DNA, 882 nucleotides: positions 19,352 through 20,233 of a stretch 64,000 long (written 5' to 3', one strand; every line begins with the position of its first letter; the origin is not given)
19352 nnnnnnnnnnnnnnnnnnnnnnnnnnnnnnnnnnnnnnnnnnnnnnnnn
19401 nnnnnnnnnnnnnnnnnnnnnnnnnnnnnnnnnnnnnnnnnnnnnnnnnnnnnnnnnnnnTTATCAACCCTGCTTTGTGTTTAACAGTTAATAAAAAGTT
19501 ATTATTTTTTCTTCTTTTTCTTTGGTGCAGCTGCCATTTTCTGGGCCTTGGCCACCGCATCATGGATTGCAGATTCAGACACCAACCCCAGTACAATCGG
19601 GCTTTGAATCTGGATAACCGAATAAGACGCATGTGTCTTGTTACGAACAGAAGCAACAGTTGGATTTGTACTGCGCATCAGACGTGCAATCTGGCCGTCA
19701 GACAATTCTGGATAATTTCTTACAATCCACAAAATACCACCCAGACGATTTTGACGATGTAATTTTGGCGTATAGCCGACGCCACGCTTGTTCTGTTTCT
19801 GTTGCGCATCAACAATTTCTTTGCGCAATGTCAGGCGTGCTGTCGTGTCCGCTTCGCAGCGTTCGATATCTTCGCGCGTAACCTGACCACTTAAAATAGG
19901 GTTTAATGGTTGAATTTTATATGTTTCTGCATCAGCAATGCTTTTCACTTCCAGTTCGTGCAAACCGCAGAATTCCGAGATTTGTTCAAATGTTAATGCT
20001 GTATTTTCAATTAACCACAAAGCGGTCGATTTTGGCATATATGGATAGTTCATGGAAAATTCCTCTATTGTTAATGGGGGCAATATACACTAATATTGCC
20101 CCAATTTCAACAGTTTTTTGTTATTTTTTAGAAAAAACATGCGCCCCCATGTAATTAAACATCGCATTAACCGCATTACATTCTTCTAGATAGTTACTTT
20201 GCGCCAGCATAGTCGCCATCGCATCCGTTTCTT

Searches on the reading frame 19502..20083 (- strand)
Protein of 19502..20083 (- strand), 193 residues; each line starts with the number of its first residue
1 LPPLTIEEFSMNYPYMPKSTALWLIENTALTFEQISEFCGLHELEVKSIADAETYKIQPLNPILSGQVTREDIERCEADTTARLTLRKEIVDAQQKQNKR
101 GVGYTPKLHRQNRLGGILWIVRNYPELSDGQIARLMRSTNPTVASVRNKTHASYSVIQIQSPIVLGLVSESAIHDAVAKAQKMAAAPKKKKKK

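Call 4: search_protein_families(library=pfam, proteins=[window:19502-20083:-], max_evalue=0.01)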
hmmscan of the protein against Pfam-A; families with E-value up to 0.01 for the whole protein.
window:19502-20083:- (193 aa): 1 family
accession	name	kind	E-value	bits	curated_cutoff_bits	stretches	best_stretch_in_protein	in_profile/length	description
PF06242.16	TrcR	-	1.4e-39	135.8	22.2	1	44-182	1-139/139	Transcriptional cell cycle regulator TrcR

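Call 5: search_protein_families(library=ncbifam, proteins=[window:19502-20083:-], max_evalue=0.01)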
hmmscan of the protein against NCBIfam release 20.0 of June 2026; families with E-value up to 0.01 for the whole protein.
window:19502-20083:- (193 aa): 0 families
